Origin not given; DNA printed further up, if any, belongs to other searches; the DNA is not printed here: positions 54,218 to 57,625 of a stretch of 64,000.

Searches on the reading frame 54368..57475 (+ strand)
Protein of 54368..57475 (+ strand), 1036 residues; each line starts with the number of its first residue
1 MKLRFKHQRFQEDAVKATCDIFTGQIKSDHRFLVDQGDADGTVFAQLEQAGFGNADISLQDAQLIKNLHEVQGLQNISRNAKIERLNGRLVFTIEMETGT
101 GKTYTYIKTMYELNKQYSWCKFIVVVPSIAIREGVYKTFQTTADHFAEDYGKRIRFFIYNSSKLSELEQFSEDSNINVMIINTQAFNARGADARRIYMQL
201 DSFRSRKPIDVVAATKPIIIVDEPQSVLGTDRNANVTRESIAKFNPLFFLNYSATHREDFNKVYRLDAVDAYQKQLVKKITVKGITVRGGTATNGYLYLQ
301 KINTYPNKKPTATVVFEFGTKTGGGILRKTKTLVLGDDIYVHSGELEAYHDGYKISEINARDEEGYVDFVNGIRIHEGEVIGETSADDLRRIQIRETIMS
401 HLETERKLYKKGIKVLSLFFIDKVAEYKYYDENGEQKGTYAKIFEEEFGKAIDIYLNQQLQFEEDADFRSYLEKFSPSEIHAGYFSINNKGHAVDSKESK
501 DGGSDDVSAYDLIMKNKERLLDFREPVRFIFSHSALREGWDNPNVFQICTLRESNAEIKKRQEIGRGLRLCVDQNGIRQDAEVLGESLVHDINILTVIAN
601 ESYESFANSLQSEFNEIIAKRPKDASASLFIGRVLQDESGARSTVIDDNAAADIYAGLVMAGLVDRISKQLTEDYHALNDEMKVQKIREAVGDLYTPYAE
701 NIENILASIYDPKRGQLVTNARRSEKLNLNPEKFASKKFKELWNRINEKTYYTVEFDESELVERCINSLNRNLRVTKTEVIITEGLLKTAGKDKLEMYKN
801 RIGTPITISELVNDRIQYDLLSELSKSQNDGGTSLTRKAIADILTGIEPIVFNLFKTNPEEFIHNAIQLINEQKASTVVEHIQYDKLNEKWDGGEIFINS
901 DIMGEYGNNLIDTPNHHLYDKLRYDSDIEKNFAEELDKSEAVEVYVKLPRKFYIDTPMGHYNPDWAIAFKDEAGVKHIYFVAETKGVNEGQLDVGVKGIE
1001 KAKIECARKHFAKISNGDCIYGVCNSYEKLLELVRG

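Call 20: search_protein_families(library=pfam, proteins=[window:54368-57475:+], max_evalue=0.001)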
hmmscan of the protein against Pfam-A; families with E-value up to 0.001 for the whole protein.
window:54368-57475:+ (1036 aa): 3 families
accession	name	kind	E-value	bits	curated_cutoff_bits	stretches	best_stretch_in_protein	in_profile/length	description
PF19778.5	RE_endonuc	-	3.1e-34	117.5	23.4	1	916-1018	2-99/108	Endonuclease domain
PF04851.21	ResIII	-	1.6e-15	57.8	22.5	1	75-256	13-162/164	Type III restriction enzyme, res subunit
PF00270.35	DEAD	-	2.9e-07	30.8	26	1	87-257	13-161/167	DEAD/DEAH box helicase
